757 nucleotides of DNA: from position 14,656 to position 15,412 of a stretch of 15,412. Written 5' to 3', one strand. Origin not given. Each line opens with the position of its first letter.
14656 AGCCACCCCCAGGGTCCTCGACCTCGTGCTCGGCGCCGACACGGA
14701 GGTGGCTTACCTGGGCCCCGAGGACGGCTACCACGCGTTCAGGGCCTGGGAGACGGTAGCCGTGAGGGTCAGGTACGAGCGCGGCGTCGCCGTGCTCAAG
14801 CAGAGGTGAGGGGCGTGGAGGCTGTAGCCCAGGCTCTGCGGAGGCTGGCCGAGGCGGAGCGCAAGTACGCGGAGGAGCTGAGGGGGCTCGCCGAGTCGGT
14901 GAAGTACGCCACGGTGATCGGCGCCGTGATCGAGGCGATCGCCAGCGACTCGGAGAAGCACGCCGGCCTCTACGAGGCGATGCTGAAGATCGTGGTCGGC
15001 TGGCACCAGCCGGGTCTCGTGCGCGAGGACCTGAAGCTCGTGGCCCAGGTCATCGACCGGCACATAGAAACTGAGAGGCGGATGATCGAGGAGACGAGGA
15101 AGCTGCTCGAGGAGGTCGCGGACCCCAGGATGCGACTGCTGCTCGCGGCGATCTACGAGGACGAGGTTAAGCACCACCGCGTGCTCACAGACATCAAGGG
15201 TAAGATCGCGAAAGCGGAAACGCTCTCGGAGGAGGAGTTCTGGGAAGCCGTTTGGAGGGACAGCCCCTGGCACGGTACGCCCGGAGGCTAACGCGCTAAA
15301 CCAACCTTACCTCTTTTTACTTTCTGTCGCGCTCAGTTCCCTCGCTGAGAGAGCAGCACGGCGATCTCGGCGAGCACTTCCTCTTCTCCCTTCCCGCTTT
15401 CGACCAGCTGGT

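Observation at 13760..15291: Encapsulin nanocompartment module: Flp-fused (PfV-like) shell protein translationally coupled to a second, untagged ferritin-like protein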

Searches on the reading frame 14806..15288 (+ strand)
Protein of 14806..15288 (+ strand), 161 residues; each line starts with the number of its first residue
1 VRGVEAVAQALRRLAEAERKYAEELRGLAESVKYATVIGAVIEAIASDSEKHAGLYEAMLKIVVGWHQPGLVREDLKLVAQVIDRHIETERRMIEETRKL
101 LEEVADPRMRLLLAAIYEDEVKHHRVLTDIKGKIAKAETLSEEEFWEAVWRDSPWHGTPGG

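Call 3: search_protein_families(library=pfam, proteins=[window:14806-15288:+], max_evalue=1)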
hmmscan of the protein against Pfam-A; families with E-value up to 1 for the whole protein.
window:14806-15288:+ (161 aa): 5 families
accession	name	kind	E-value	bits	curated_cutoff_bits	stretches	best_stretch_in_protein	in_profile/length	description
PF02915.23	Rubrerythrin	-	3.4e-05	24.7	22.8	1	36-128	29-134/137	Rubrerythrin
PF00210.30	Ferritin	-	0.017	15.5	24.5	1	11-135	30-140/142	Ferritin-like domain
PF03405.20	FA_desaturase_2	-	0.02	14.2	22.7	0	96-136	171-211/325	Fatty acid desaturase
PF00611.28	FCH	-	0.068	13.9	27.8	1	5-33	17-45/78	Fes/CIP4, and EFC/F-BAR homology domain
PF00015.26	MCPsignal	-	0.64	10.3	34.6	0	22-84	74-138/172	Methyl-accepting chemotaxis protein (MCP) signalling domain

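Call 4: search_protein_families(library=ncbifam, proteins=[window:14806-15288:+], max_evalue=1)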
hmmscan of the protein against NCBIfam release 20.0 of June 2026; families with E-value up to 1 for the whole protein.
window:14806-15288:+ (161 aa): 1 family
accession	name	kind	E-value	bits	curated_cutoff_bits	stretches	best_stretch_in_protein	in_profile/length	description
NF047569.1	LIC10421_LIC12816_fam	subfamily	0.17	12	100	1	5-32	48-75/111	LIC10421/LIC12816 family protein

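Call 8: search_solved_structures(query=window:14806-15288:+, max_evalue=10, show_alignments=2)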
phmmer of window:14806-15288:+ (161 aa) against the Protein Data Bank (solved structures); distinct sequences matched with E-value up to 10: 10.
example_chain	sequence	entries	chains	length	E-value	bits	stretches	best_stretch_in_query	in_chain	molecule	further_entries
9u78_A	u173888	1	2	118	0.0078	19.6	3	79-131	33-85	Single Chain Protein of De Novo Designed Helix Bundles-4EH2 with KDPV Loop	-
9dte_A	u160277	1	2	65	0.058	16.7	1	84-124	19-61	C2-02802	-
8qaf_A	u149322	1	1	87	0.31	14.4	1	1-53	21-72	sc-apCC-8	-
9viw_A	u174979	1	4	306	0.44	13.9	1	81-142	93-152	Bacterioferritin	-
5vjs_A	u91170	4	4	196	0.64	13.3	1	83-143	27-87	Reaction Center Maquette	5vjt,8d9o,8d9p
9eyb_AAA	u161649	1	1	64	0.98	12.7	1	110-153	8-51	Spectrin alpha chain, non-erythrocytic 1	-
9eyc_A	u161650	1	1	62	1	12.7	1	110-153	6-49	Spectrin alpha chain, non-erythrocytic 1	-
2lfd_A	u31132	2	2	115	1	12.6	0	40-98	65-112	Diiron protein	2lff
5vju_A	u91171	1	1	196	2.5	11.4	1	84-139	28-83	Reaction Center Maquette Leu71His variant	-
8qae_A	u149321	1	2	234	3.2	11.1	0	4-52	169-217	sc-apCC-6-SLLA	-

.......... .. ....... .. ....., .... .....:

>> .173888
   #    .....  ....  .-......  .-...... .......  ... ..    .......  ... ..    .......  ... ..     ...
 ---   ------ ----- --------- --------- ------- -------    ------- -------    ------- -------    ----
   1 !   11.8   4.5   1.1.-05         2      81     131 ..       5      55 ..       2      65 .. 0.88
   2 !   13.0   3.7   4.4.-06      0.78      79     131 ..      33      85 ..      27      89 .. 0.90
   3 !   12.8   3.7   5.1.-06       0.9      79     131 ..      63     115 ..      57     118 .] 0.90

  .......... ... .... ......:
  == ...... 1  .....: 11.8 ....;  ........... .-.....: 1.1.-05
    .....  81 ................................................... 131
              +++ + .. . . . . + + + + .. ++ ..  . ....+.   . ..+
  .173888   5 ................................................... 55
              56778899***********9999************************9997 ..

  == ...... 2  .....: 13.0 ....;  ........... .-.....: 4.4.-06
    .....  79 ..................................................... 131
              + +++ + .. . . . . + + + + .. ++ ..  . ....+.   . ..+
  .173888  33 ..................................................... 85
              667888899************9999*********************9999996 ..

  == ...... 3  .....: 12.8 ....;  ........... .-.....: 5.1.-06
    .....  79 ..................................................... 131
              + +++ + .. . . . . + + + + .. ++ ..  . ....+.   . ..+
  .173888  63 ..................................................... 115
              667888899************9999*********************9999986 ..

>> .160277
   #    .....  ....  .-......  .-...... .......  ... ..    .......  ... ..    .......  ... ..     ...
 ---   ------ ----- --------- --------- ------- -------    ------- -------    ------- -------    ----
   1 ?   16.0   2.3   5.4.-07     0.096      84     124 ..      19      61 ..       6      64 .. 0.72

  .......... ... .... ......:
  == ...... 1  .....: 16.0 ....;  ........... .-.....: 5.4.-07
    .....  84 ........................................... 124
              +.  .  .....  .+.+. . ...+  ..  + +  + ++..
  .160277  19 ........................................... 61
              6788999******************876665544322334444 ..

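Call 9: find_homologous_proteins(query=window:14806-15288:+, max_evalue=0.001)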
Query window:14806-15288:+ (161 aa): 75 proteins with E <= 0.001 among 595 candidates.
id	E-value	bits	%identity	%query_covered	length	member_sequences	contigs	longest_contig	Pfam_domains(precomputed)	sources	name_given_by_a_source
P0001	2.6e-95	334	99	100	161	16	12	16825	-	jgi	jgi:rubrerythrin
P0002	1.7e-85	303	88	100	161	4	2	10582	PF02915.24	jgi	-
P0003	1.1e-84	300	90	99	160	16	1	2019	-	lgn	-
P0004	3.9e-83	295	87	100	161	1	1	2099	PF02915.24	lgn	-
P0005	1.0e-79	284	85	98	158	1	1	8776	-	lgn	-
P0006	6.6e-76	271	81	98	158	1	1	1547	-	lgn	-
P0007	3.0e-69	250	73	100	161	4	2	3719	-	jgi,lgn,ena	-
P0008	4.9e-65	236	69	98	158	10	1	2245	-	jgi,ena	-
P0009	6.5e-65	236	75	94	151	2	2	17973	-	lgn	-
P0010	9.7e-65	235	74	94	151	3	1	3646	-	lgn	-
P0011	5.7e-62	226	70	94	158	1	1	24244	-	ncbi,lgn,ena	-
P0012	5.4e-61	223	66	98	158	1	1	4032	PF02915.24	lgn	-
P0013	5.9e-61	223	67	99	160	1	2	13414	PF02915.24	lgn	-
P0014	6.3e-61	223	68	94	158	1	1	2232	-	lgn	-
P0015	7.1e-61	223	63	99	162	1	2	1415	-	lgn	-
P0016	2.6e-60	221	66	96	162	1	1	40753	PF02915.24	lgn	-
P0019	1.7e-59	218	62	100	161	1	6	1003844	PF02915.24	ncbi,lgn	ncbi:MAG: ferritin family protein [Thermofilaceae archaeon]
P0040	1.1e-39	154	46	100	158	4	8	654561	-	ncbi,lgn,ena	ncbi:MAG: ferritin-like domain-containing protein [Ignisphaera sp.]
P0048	2.9e-39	153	49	83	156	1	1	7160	PF02915.24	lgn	-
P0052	8.7e-39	151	46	94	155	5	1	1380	PF02915.24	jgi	-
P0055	3.3e-38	149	44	96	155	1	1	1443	PF02915.24,PF03405.21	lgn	-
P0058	4.1e-38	149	47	98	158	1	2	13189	PF02915.24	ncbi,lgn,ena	-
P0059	6.6e-38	148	51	91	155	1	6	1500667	PF02915.24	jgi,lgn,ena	jgi:rubrerythrin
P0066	4.7e-36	142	52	99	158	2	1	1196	PF02915.24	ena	-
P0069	4.2e-35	139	47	89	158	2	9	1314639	PF02915.24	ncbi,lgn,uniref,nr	ncbi:ferritin-like domain-containing protein [Desulfurococcus mucosus]|uniref:ferritin-like domain-c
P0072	3.9e-33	133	43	96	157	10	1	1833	PF02915.24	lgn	-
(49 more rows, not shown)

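Call 15: find_related_loci(query=A1, collection=metagenome_contigs, flank=6000)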
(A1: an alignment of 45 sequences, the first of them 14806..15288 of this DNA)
Query A1 (161 aa) in metagenome_contigs; peptide patterns used: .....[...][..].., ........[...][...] (x = any residue, [..] = any of these).
308 stretches matched a pattern; 92 encode a relative of the query (tblastn E <= 1e-3); the best 80 are kept; 80 distinct loci.
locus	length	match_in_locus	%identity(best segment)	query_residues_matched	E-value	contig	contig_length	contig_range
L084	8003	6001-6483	99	1-161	1e-100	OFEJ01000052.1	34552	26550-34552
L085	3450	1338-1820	99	1-161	6e-102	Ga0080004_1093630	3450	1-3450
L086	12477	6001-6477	91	3-161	1e-91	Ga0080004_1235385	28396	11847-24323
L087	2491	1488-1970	88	1-161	7e-94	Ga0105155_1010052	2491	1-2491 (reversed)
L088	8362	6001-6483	88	1-161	3e-91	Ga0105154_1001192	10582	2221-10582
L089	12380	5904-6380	88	3-161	1e-89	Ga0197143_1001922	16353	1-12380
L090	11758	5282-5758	88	3-161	7e-90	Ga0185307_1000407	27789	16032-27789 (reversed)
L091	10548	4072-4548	88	3-161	1e-88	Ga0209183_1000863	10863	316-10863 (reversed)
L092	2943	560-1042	73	1-161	2e-76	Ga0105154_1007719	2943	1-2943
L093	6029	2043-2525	73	1-161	1e-75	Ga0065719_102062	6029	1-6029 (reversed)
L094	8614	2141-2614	70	4-161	1e-73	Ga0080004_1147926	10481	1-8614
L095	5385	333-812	73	2-161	8e-73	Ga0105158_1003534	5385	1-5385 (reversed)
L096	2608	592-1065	70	4-161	1e-73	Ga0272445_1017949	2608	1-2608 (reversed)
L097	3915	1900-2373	70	4-161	1e-72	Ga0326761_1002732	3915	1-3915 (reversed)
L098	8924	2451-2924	65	4-161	5e-66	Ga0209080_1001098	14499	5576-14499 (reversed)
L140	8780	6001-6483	42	1-161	5e-40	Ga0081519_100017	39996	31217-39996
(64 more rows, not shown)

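Call 19: predict_structure(alignment_id=A1)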
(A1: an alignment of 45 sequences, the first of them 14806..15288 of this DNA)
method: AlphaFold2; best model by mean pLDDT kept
length: 161 residues; sequences in the alignment: 45
mean_pLDDT: 85.1   pTM: 0.70
mean pLDDT of the five models: 85.1, 84.4, 83.7, 82.9, 82.2
residues with pLDDT >= 90: 97; 70-90: 31; 50-70: 25; < 50: 8
segments of 3 or more residues with pLDDT < 50: 156-161
pLDDT, mean of each block of 10 residues (from residue 1): 87 98 98 94 97 93 77 82 93 97 96 96 89 66 57 46 35
secondary structure, 60 per line:
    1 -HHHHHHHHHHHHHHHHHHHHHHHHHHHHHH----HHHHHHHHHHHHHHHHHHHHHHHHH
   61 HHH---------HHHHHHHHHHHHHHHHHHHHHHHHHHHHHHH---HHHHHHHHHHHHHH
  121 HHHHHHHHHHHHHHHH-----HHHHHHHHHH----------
elements in order: H2-31 H36-63 H73-103 H107-136 H142-151

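Call 22: fold_search(model_id=the predicted structure, library=pdb)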
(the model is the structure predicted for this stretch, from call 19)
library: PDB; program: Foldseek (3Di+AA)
matches with E <= 10: 292; with E <= 0.001: 0
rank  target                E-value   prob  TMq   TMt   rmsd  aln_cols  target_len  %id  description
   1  9u78_A                1.4e-02  1.00  0.35  0.48   7.5       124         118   28  Single Chain Protein of De Novo Designed Helix Bundles-4EH2 with KDPV Loop (released 2025-04-09)
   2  2fzf_A                9.7e-02  0.98  0.39  0.40  20.0       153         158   15  Hypothetical Protein Pfu-1136390-001 From Pyrococcus furiosus (released 2006-02-21)
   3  5xx9_B                1.4e-01  0.66  0.29  0.30  19.4       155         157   22  Crystal structure of Bacterioferritin (released 2018-07-11)
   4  5xx9_E                1.8e-01  0.54  0.28  0.28  19.4       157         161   22  Crystal structure of Bacterioferritin (released 2018-07-11)
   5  8a3k                  2.3e-01  0.97  0.37  0.46   7.5       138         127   17  X-ray crystal structure of a de novo designed single-chain antiparallel 4-helix coiled-coil bundle, sc-apCC-4 (released 2022-10-05)
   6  7ppt_B                2.3e-01  0.93  0.34  0.39  11.6       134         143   13  Structure of diFe-Sulerythrin at 0.26 MGy total absorbed dose (released 2022-06-08)
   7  7vp8                  2.4e-01  0.82  0.36  0.34  20.3       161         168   12  Crystal structure of ferritin from Ureaplasma urealyticum (released 2022-08-24)
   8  5xx9_A                2.5e-01  0.47  0.28  0.28  19.2       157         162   22  Crystal structure of Bacterioferritin (released 2018-07-11)
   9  7o8d_B                2.7e-01  0.80  0.34  0.37  12.8       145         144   16  diFe-sulerythrin oxidised by H2O2 (released 2021-12-01)
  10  7o93_A                2.8e-01  0.82  0.36  0.39  12.9       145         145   16  diMn-sulerythrin (released 2021-12-01)
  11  7o99_A                2.8e-01  0.80  0.35  0.39  12.9       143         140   17  diMn-sulerythrin (released 2021-12-01)
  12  7o8a_B                3.2e-01  0.80  0.35  0.39  13.2       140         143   15  diFe-sulerythrin reduced with Na-dithionite (released 2021-12-01)
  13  7o93_B                3.3e-01  0.90  0.35  0.39  11.7       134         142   13  diMn-sulerythrin (released 2021-12-01)
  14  7o8a_C                3.3e-01  0.89  0.35  0.40  11.9       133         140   14  diFe-sulerythrin reduced with Na-dithionite (released 2021-12-01)
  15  8w1e_G                3.5e-01  0.80  0.34  0.33  20.2       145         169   19  Crystal Structure of DPS-like protein PA4880 from Pseudomonas aeruginosa (dodecamer) (released 2024-05-29)
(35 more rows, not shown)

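Call 24: search_solved_structures(query=A1, max_evalue=10, show_alignments=4)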
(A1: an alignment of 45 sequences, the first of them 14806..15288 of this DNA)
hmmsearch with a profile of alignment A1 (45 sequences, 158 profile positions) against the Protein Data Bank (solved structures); distinct sequences matched with E-value up to 10: 23.
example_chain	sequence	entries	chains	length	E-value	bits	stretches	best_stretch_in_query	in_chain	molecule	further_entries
9u78_A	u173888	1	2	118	5.2e-07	33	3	76-131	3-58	Single Chain Protein of De Novo Designed Helix Bundles-4EH2 with KDPV Loop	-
9viw_A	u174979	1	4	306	0.00062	23.1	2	66-133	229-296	Bacterioferritin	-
9r1o_A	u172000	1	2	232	0.00075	22.8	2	4-101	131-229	sc-apCC-6-DPH-NR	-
5vju_A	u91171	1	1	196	0.0031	20.8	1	5-127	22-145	Reaction Center Maquette Leu71His variant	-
5vjs_A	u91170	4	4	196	0.0042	20.4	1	72-139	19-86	Reaction Center Maquette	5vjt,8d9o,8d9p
1mft_A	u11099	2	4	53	0.012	18.8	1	85-128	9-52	Four-helix bundle model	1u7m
5c39_A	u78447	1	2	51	0.016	18.5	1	85-127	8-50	P0 Manganese cluster peptide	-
1za0_A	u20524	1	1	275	0.04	17.2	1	6-59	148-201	POSSIBLE ACYL-[ACYL-CARRIER PROTEIN] DESATURASE DESA2 (ACYL-[ACP] DESATURASE) (STEAROYL-AC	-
2hz8_A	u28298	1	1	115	0.049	16.9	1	59-127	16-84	De novo designed diiron protein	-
9qq4_A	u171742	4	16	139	0.08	16.2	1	29-121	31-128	Bacterioferritin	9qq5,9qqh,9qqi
9dte_A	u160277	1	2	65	0.2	14.9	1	85-121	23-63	C2-02802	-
4dvh_A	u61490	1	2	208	0.24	14.7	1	12-60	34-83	Superoxide dismutase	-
7s8t_A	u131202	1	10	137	0.26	14.5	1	75-136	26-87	EncC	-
4h3e_A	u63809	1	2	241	0.28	14.4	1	12-59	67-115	Superoxide dismutase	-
6zjk_C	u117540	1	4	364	0.33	14.2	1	27-88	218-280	Ribonucleoside-diphosphate reductase subunit beta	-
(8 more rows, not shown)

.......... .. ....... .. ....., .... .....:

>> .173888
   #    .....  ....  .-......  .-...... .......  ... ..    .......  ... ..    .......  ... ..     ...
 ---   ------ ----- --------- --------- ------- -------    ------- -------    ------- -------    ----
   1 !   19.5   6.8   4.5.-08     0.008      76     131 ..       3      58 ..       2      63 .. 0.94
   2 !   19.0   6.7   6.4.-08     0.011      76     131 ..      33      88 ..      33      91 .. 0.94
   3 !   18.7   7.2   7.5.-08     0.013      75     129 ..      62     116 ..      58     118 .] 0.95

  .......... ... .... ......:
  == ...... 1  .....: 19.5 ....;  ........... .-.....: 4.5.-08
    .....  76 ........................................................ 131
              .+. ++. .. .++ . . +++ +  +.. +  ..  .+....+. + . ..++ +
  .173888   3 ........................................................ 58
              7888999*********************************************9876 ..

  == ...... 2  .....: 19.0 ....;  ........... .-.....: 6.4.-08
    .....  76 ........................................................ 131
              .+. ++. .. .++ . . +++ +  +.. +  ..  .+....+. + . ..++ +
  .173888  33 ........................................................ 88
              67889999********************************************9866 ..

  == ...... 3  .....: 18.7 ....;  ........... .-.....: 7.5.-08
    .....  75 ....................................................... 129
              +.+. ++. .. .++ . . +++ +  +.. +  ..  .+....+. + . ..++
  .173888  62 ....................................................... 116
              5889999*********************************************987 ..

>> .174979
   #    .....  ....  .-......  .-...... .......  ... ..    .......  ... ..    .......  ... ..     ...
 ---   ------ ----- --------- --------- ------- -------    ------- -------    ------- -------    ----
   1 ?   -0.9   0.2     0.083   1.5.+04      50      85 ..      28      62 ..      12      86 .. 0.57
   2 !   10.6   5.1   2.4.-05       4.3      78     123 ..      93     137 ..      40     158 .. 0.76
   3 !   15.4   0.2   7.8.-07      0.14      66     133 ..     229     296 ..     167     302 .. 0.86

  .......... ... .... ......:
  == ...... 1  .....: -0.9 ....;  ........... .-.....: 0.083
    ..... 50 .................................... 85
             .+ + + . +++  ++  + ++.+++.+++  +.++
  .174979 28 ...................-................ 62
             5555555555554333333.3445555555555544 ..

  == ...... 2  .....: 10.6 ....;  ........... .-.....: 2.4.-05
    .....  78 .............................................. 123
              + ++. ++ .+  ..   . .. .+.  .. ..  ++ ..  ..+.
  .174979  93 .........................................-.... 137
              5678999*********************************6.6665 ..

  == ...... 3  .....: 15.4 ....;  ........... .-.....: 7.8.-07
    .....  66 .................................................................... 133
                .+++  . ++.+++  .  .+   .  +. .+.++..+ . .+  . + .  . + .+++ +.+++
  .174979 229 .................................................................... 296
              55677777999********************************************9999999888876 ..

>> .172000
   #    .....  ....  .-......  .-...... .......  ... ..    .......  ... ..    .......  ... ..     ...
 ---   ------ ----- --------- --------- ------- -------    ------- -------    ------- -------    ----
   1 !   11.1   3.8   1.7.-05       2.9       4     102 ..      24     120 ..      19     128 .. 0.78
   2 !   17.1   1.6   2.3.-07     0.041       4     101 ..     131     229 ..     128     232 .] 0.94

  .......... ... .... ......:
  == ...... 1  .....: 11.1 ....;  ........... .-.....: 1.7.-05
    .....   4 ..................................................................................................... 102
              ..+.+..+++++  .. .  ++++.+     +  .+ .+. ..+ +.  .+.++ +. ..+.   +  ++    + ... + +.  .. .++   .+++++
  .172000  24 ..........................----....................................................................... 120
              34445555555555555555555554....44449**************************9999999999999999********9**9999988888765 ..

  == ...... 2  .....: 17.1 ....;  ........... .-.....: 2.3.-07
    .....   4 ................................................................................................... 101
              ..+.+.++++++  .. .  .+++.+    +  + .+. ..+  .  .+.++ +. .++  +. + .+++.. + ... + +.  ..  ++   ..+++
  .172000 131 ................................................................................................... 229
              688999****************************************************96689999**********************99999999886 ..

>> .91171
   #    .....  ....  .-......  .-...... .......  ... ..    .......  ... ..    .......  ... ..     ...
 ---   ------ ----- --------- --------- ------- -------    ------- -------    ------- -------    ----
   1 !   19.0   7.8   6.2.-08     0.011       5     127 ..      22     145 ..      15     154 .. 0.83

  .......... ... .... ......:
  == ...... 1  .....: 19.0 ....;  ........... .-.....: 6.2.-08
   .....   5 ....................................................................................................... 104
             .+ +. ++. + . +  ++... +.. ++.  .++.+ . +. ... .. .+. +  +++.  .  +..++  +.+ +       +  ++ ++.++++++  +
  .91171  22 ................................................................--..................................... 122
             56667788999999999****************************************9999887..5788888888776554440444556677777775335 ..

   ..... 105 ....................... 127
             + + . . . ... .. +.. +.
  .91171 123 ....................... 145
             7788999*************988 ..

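Call 28: find_encoding_contigs(protein=P0069, flank=10000, max_places=3)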
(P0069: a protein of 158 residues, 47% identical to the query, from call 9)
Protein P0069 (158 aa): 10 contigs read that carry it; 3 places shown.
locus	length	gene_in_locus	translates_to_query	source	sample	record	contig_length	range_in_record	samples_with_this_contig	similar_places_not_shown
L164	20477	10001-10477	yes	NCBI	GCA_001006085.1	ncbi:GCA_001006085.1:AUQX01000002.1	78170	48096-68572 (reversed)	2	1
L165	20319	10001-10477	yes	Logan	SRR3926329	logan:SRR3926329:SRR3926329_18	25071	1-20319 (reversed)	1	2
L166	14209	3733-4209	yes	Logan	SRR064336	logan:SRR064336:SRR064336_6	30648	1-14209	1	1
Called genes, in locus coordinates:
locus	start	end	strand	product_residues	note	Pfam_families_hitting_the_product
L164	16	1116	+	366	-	PF04389:Peptidase_M28 (faint), PF05343:Peptidase_M42, PF01546:Peptidase_M20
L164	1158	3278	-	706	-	PF16561:AMPK1_CBM (weak), PF22426:SMMA_N, PF00128:Alpha-amylase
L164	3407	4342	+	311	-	PF20030:bpMoxR, PF00158:Sigma54_activat (weak), PF00004:AAA (weak), PF07726:AAA_3, PF07728:AAA_5, PF17863:AAA_lid_2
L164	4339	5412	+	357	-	PF13559:DUF4129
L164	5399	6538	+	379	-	-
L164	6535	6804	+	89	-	-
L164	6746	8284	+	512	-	PF14258:DUF4350 (faint)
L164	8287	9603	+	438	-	PF01882:DUF58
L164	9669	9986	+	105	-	PF22277:EncFtn-like (weak), PF02915:Rubrerythrin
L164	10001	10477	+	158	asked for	PF02915:Rubrerythrin (weak)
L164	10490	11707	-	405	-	PF00753:Lactamase_B (weak), PF19583:ODP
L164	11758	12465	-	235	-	PF00578:AhpC-TSA, PF08534:Redoxin, PF10417:1-cysPrx_C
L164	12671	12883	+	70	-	-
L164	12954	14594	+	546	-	PF01966:HD (weak)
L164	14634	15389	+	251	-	PF00535:Glycos_transf_2, PF13641:Glyco_tranf_2_3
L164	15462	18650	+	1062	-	PF00133:tRNA-synt_1, PF09334:tRNA-synt_1g (weak), PF08264:Anticodon_1, PF19302:DUF5915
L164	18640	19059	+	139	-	PF00383:dCMP_cyt_deam_1, PF08211:dCMP_cyt_deam_2, PF14421:LmjF365940-deam (faint)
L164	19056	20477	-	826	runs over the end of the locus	PF02463:SMC_N, PF13175:AAA_15 (weak), PF13476:AAA_23, PF13514:AAA_27 (weak), PF13304:AAA_21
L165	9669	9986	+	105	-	PF22277:EncFtn-like (weak), PF02915:Rubrerythrin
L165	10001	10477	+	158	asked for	PF02915:Rubrerythrin (weak)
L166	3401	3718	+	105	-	PF22277:EncFtn-like (weak), PF02915:Rubrerythrin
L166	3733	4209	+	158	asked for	PF02915:Rubrerythrin (weak)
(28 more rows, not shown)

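Call 34: search_protein_families(library=pfam, proteins=[L164:9669-9983:+, L140:5265-5630:+, L140:5668-5952:+], max_evalue=0.01)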
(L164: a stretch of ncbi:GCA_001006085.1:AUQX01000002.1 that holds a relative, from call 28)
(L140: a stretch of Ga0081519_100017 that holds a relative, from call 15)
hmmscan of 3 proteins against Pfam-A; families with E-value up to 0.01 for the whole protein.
L164:9669-9983:+ (105 aa): 5 families
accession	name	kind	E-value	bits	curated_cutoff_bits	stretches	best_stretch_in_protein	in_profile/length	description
PF02915.23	Rubrerythrin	-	4.2e-10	40.6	22.8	1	22-80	1-61/137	Rubrerythrin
PF22277.2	EncFtn-like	-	4e-06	27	27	1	21-79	17-74/85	EncFtn-like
PF09537.16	DUF2383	-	0.00072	20.1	30.8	1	22-81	4-63/111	Domain of unknown function (DUF2383)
PF00210.30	Ferritin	-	0.0024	18.2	24.5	1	23-76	3-59/142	Ferritin-like domain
PF03232.19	COQ7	-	0.0024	17.9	23.5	1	19-74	2-58/169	Ubiquinone biosynthesis protein COQ7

L140:5265-5630:+ (122 aa): 0 families

L140:5668-5952:+ (95 aa): 0 families
